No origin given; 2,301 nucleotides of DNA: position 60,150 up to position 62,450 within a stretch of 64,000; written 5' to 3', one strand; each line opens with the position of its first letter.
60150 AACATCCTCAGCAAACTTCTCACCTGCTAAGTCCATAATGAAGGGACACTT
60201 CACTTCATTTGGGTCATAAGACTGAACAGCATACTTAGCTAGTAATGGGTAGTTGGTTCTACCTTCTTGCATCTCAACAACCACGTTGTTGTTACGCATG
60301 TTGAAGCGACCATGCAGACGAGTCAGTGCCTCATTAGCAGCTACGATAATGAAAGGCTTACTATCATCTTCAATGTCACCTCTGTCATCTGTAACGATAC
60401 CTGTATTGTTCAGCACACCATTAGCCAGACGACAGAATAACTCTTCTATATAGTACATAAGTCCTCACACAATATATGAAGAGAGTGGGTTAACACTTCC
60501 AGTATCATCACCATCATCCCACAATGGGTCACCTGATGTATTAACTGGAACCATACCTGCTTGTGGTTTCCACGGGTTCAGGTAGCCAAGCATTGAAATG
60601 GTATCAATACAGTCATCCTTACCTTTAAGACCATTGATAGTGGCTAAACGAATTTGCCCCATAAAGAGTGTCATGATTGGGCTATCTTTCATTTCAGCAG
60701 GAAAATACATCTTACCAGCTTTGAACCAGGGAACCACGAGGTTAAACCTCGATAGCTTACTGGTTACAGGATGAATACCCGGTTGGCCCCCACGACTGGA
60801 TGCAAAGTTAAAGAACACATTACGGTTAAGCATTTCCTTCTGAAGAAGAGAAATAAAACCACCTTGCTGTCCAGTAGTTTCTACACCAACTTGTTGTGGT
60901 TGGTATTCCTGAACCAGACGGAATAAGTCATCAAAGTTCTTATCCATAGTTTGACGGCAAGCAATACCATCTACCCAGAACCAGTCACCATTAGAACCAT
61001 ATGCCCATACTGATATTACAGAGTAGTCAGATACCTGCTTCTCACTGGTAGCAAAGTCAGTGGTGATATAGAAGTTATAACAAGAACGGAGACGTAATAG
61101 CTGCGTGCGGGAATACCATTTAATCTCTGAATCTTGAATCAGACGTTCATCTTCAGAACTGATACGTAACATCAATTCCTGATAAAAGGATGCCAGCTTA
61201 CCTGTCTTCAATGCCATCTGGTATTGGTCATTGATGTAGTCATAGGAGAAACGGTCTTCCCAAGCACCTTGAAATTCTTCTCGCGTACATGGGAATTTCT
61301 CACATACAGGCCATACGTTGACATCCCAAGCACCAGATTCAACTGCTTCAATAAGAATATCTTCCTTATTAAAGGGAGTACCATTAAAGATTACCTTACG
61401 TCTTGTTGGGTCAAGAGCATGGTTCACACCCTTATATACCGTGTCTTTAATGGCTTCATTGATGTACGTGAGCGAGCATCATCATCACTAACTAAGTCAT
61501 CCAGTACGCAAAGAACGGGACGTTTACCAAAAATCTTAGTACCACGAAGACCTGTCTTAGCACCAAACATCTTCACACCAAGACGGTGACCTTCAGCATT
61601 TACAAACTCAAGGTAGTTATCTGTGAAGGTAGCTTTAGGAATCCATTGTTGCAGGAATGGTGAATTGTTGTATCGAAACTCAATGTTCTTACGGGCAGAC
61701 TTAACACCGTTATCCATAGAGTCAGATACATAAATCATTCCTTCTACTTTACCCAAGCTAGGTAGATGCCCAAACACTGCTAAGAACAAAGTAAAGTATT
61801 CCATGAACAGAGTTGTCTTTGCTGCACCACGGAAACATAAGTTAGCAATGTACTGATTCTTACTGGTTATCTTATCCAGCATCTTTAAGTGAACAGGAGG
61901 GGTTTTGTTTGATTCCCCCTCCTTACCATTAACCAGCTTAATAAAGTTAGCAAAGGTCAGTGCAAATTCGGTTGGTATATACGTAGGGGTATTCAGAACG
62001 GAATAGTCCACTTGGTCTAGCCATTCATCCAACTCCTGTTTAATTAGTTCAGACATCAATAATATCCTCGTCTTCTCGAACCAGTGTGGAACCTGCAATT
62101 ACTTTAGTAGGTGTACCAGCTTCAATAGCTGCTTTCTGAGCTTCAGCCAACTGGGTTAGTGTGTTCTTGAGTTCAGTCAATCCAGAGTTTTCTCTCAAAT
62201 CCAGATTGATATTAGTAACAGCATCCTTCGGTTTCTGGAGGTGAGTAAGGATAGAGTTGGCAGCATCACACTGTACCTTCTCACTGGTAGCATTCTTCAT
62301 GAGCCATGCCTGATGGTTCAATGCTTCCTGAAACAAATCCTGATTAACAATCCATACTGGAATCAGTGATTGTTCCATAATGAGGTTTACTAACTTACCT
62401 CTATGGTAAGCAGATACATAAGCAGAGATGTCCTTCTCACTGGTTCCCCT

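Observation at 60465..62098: Terminase large subunit is split across two reading frames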

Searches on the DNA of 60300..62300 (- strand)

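Call 3: search_dna_similar(query=window:60300-62300:-, collection=phages, mode=near, max_rows=40)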
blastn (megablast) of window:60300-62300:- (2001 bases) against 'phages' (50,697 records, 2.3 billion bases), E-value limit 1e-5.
Records with a match: 97; places in all: 97; records where one place covers at least 80% of the query: 80.
Best place of each record, by identity: >=99% 3; 95-99% 12; 80-90% 3; 60-80% 79.
By first word of the organism name: Escherichia 64; Klebsiella 9; Salmonella 9; Shigella 5; Burkholderia 5; Gamaleyavirus 3; Erwinia 1; Vibrio 1.
By host as written in the record: Escherichia coli 24; - 16; Klebsiella pneumoniae 5; Escherichia sp. 5; Salmonella enterica 4; Shigella flexneri 3; Escherichia coli UPEC 3; Burkholderia pseudomallei BpHNBP001 3; and 27 more.
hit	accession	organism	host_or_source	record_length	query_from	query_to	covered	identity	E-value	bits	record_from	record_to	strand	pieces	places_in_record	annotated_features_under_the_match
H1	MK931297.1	Escherichia phage vB_EcoP_3HA13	Escherichia coli serotype O111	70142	1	2001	100%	99.7%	0e+0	3663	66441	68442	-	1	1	terminase large subunit | hypothetical protein (x2)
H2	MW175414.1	Escherichia phage VEc25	Escherichia coli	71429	1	2001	100%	99.3%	0e+0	3618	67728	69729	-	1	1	putative terminase large subunit | hypothetical protein (x2)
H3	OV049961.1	Escherichia phage vB_Eco_SPSP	-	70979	1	2001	100%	98.9%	0e+0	3568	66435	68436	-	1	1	gp68 [Escherichia phage N4] | hypothetical protein [Escherichia phage OLB145] (x2)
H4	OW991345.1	Escherichia phage vB_Eco_AL25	-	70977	1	2001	100%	98.9%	0e+0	3568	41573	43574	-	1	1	terminase | Hypothetical protein | putative tail protein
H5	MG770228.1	Escherichia phage PMBT57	Escherichia coli O111:H-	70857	1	2001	100%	98.8%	0e+0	3563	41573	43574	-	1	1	hypothetical protein (x3)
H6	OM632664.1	Escherichia phage BEU5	Escherichia coli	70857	1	2001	100%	98.8%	0e+0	3557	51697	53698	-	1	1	record has no annotation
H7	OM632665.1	Escherichia phage BEU13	Escherichia coli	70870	1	2001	100%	98.8%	0e+0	3557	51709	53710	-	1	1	record has no annotation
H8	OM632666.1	Escherichia phage BEU14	Escherichia coli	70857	1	2001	100%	98.8%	0e+0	3557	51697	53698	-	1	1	record has no annotation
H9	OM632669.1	Escherichia phage BEU42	Escherichia coli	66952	1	2001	100%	98.8%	0e+0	3557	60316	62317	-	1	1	record has no annotation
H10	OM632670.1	Escherichia phage BEU44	Escherichia coli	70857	1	2001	100%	98.8%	0e+0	3557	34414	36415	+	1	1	record has no annotation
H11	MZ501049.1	Escherichia phage AlfredRasser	Escherichia coli K-12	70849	1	2001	100%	98.7%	0e+0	3552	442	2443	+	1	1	terminase large subunit | terminase small subunit | hypothetical protein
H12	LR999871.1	Escherichia phage vB_Eco_Jura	-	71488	1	2001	100%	98.7%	0e+0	3552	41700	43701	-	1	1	gp68 | gp69 | hypothetical protein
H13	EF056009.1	Escherichia phage N4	Escherichia coli K-12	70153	1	2001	100%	98.2%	0e+0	3496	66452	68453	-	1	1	gp68 | gp69 | 30 kDa protein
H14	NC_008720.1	Escherichia phage N4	Escherichia coli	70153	1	2001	100%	98.2%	0e+0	3496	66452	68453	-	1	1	gp68 | gp69 | virion structural protein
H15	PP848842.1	Klebsiella phage vB_Kpn16-P2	Klebsiella pneumoniae Kpn16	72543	43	1845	90%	80.3%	0e+0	1347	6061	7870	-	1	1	terminase large subunit | hypothetical protein | virion structural protein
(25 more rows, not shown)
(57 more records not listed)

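Call 5: get_annotated_region(hit=H1, flank=1500)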
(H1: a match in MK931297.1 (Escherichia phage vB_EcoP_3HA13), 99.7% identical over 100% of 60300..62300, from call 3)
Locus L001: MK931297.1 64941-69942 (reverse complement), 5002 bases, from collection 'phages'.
description: Escherichia phage vB_EcoP_3HA13, complete genome.
organism: Escherichia phage vB_EcoP_3HA13 (NCBI taxid 2580395)
taxonomy: Viruses; Duplodnaviria; Heunggongvirae; Uroviricota; Caudoviricetes; Schitoviridae; Enquatrovirinae; Enquatrovirus; Enquatrovirus N4
host: Escherichia coli serotype O111; source: wastewater; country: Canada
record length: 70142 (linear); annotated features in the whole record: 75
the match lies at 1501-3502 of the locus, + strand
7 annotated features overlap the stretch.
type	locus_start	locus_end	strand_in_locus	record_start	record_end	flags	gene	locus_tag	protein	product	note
CDS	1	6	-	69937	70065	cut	-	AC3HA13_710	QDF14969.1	hypothetical protein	-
CDS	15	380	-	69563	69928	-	-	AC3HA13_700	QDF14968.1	hypothetical protein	-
CDS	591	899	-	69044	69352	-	-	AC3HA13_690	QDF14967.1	hypothetical protein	-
CDS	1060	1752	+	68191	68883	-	-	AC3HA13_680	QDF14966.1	hypothetical protein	-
CDS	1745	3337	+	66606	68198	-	-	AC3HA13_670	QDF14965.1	terminase large subunit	large subunit terminase [similar: Klebsiella phage KP8]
CDS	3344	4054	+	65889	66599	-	-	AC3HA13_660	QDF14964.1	hypothetical protein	-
CDS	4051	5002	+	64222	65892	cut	-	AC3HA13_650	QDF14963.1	hypothetical protein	-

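Call 6: get_annotated_region(hit=H13, flank=1500)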
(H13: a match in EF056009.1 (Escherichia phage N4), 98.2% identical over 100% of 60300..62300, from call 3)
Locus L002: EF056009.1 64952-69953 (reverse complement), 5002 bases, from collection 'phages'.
description: Escherichia phage N4, complete genome.
organism: Escherichia phage N4 (NCBI taxid 2886925)
taxonomy: Viruses; Duplodnaviria; Heunggongvirae; Uroviricota; Caudoviricetes; Schitoviridae; Enquatrovirinae; Enquatrovirus; Enquatrovirus N4
host: Escherichia coli K-12; source: -; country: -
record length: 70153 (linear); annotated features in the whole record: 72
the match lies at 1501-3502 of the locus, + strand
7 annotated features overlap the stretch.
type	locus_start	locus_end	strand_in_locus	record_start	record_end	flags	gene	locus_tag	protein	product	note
CDS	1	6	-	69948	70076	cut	-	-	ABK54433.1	gp72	-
CDS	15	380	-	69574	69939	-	-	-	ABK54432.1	gp71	-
CDS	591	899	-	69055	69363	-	-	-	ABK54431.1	gp70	-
CDS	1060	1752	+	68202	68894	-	-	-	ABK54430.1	gp69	-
CDS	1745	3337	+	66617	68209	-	-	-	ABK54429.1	gp68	-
CDS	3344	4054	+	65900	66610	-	-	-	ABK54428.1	30 kDa protein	30 kD VP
CDS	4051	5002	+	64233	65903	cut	-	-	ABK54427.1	60 kDa protein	60 kD VP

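Call 7: get_annotated_region(hit=H2, flank=1500)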
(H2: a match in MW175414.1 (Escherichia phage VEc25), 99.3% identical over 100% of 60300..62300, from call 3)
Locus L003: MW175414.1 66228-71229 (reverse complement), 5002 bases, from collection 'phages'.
description: Escherichia phage VEc25, complete genome.
organism: Escherichia phage VEc25 (NCBI taxid 2794959)
taxonomy: Viruses; Duplodnaviria; Heunggongvirae; Uroviricota; Caudoviricetes; Schitoviridae; Enquatrovirinae; Enquatrovirus; Enquatrovirus N4
host: Escherichia coli; source: sewage; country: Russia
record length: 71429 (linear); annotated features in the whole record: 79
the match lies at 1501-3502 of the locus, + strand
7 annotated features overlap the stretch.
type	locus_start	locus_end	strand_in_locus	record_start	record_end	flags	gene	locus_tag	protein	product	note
CDS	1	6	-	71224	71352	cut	-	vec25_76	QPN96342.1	hypothetical protein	-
CDS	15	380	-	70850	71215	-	-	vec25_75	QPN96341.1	hypothetical protein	-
CDS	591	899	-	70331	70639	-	-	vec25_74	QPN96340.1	hypothetical protein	-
CDS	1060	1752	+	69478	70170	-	-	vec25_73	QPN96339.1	hypothetical protein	-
CDS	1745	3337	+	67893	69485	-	-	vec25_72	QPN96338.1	putative terminase large subunit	-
CDS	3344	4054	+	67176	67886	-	-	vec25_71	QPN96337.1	hypothetical protein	-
CDS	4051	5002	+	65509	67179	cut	-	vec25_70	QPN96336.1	putative tail fiber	-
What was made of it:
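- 60465..62056 (-): Whole terminase large subunit gene (N4 gp68 homologue). It is 1592 nt here and 1593 nt in all relatives. Annotated CDSs of 3HA13, N4 and VEc25 map here (calls 5-7).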

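Call 46: search_dna_similar(query=window:60300-62300:-, collection=ecoli_genomes, mode=near, max_rows=10)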
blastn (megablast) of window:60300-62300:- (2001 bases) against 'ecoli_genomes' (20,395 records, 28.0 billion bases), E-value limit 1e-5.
No match.

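Call 47: search_dna_similar(query=window:60300-62300:-, collection=plasmids, mode=near, max_rows=10)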
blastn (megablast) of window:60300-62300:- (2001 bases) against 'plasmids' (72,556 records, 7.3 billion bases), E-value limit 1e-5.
No match.
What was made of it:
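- Tried and rejected: There is no match at all in E. coli complete genomes or in PLSDB plasmids (calls 46, 47).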

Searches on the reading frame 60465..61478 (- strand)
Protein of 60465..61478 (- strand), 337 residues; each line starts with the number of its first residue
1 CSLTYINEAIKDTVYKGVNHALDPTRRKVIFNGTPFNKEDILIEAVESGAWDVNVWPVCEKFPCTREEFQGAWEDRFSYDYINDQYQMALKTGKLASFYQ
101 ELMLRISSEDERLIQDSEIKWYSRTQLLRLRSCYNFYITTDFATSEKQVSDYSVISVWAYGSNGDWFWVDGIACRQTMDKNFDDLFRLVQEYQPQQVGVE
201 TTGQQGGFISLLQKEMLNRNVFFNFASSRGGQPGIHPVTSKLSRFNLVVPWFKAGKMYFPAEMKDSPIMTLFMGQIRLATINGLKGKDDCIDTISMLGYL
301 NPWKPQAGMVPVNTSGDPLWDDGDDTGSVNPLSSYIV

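Call 4: search_protein_families(library=pfam, proteins=[window:60465-61478:-], max_evalue=0.01)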
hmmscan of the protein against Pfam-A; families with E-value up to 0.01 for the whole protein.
window:60465-61478:- (337 aa): 2 families
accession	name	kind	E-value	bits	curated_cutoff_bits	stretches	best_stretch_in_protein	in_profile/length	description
PF17289.8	Terminase_6C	-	0.0022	18.5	22.6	1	138-294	1-148/155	Terminase RNaseH-like domain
PF07240.16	Turandot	-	0.0083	16.5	27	0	84-126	3-46/80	Stress-inducible humoral factor Turandot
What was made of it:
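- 60465..61454 (-): Codons 202-530 plus the stop, in the -1 frame. This is the rest of the ATPase domain followed by the RNase-H-like nuclease domain. Weak Pfam Terminase_6C hit at E = 0.0022, below the gathering score (call 4).
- On Terminase large subunit, N4 gp68 type (PHROG 38): The Pfam Terminase_6C hit is weak (E = 0.0022, below the gathering score; call 4).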

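Call 17: find_encoding_contigs(protein=window:60465-61427:-, flank=3000, max_places=10)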
Protein window:60465-61427:- (320 aa): no gene with exactly this product is on record in the collection.

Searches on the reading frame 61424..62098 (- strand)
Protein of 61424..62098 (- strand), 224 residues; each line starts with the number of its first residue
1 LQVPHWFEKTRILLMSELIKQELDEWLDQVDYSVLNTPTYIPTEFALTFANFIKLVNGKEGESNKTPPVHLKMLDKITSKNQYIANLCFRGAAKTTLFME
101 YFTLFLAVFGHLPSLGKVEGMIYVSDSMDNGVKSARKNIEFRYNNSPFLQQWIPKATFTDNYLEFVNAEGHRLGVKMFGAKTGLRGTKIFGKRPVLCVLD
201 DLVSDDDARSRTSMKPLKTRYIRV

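Call 4: search_protein_families(library=pfam, proteins=[window:61424-62098:-], max_evalue=0.01)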
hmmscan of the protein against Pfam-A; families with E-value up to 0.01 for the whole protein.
window:61424-62098:- (224 aa): 0 families

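Call 16: find_encoding_contigs(protein=window:61424-62056:-, flank=3000, max_places=10)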
Protein window:61424-62056:- (210 aa): no gene with exactly this product is on record in the collection.
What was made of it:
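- Tried and rejected: The exact products of both halves are not on record (calls 16, 17).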
